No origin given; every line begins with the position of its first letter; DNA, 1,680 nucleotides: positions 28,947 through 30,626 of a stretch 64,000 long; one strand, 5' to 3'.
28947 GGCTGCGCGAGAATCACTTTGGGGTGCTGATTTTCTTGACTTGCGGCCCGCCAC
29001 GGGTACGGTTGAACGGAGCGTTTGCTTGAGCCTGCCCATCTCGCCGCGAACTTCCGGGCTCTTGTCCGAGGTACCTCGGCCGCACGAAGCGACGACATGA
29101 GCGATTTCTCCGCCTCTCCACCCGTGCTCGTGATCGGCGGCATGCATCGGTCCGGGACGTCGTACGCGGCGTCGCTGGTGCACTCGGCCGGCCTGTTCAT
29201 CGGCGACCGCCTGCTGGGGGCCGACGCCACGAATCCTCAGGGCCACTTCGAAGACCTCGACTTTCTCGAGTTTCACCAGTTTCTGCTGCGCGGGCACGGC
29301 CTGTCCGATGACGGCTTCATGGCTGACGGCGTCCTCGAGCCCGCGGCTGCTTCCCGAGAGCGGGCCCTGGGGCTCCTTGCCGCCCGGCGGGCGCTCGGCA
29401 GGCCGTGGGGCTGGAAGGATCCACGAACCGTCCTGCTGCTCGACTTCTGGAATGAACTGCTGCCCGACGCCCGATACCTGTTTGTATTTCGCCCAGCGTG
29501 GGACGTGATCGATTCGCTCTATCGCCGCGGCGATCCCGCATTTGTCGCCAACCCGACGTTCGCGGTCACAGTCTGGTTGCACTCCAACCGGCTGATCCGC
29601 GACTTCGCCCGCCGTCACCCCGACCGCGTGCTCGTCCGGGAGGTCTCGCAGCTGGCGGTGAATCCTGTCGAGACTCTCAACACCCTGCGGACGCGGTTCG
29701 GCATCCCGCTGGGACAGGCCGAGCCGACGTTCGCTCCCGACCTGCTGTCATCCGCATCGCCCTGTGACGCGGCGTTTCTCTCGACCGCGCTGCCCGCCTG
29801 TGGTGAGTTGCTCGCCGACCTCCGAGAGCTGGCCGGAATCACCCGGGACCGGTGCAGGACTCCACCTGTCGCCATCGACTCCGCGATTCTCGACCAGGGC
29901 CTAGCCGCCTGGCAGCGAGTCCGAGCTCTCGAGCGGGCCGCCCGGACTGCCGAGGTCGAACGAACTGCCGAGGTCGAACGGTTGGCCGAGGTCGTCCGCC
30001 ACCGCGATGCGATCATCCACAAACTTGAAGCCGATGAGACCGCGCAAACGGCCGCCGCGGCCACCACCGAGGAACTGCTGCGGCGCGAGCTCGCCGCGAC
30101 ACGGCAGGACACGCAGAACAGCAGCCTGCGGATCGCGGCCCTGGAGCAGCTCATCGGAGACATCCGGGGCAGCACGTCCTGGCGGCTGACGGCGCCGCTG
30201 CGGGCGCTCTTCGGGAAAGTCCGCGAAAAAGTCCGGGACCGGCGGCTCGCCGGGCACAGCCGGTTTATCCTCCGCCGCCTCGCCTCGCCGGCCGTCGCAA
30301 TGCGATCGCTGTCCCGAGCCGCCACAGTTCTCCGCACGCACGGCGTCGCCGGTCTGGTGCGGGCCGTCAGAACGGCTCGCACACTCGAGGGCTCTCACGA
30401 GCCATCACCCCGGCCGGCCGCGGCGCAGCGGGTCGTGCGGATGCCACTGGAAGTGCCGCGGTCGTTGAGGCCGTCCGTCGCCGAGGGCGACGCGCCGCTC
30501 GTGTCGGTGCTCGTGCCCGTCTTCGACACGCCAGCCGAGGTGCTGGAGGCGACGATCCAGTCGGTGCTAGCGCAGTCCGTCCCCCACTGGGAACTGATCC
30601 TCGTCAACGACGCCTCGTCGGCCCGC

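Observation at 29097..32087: One polypeptide combines a sulfotransferase, a coiled coil and two GT2 domains: a possible terminator-ruler-polymerase with sulfate as the cap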

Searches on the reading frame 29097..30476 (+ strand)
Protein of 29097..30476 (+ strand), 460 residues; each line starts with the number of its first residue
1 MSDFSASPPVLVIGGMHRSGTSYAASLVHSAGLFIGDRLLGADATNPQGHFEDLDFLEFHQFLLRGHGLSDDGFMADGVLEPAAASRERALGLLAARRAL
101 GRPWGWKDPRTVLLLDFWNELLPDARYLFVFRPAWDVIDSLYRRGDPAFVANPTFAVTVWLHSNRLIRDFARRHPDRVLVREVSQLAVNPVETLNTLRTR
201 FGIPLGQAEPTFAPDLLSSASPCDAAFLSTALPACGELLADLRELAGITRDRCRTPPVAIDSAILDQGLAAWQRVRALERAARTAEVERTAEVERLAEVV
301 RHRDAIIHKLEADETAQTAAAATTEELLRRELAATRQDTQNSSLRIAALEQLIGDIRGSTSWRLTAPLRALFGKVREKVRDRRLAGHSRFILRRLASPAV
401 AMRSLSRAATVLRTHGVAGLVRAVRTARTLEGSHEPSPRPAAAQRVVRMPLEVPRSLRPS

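Call 9: search_solved_structures(query=window:29097-30476:+, max_evalue=10, show_alignments=3)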
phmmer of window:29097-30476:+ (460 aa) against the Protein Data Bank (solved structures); distinct sequences matched with E-value up to 10: 2.
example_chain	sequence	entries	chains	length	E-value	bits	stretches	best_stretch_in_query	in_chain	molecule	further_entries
3dew_A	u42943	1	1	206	0.77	11.8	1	214-274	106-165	Transcriptional regulator, TetR family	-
9rqu_AAA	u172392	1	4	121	2.6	10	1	268-339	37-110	REM1.1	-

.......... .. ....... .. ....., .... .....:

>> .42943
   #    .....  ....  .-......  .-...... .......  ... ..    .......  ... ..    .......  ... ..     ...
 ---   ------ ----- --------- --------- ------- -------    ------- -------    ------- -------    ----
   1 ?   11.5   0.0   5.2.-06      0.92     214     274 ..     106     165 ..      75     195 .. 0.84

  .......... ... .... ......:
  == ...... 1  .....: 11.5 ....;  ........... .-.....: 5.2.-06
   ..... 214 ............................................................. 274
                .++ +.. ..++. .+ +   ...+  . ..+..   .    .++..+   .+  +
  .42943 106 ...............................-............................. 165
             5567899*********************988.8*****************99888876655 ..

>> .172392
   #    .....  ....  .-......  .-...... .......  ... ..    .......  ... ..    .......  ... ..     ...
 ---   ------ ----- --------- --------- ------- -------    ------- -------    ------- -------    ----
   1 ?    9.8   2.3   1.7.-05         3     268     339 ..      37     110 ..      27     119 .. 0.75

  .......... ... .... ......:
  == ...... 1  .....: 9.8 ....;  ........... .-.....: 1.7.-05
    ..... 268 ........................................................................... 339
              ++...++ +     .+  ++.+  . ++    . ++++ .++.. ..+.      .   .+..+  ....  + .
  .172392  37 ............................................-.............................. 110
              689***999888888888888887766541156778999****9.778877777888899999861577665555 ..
